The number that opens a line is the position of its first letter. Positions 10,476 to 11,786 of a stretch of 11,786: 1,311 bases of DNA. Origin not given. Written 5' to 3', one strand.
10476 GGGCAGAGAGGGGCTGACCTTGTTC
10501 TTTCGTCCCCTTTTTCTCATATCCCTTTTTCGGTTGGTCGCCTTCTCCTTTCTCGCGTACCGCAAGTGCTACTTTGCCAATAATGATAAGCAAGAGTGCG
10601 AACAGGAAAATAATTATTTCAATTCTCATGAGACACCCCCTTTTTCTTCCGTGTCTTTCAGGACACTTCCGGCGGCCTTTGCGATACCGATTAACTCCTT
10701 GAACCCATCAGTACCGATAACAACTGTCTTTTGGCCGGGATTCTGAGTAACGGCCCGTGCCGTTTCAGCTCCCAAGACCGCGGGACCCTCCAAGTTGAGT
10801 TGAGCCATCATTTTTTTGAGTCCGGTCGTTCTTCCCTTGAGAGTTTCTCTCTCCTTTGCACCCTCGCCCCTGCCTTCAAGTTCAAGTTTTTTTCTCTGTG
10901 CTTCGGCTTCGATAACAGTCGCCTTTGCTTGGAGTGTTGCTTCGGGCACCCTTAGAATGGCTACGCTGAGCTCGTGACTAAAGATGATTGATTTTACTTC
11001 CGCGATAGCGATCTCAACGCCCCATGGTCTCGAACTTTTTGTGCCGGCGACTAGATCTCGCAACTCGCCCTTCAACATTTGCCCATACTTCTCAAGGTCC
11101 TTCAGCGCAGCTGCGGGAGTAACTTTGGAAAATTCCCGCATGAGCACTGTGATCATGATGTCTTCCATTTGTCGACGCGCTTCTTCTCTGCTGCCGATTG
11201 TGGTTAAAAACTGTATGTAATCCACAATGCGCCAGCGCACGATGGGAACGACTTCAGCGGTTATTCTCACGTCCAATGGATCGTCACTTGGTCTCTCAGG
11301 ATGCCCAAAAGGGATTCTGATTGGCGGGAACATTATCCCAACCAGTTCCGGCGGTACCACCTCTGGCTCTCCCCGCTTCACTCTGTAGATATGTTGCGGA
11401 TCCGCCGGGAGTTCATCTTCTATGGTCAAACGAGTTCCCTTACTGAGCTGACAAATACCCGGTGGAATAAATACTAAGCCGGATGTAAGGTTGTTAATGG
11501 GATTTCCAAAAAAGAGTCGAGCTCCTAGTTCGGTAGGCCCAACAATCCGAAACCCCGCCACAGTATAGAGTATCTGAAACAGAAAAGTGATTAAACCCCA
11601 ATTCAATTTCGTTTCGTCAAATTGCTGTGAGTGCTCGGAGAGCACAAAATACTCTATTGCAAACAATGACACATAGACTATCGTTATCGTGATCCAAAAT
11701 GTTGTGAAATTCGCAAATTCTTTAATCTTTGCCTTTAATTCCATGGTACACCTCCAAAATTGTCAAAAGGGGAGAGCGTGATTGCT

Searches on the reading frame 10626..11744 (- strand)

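Call 10: search_protein_families(library=pfam, proteins=[window:10626-11744:-], max_evalue=0.01)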
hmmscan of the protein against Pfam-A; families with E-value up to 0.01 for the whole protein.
window:10626-11744:- (372 aa): 1 family
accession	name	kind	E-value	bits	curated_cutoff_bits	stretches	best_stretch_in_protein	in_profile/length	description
PF01145.31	Band_7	-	8.4e-09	36.2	23.6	1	69-283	4-175/176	SPFH domain / Band 7 family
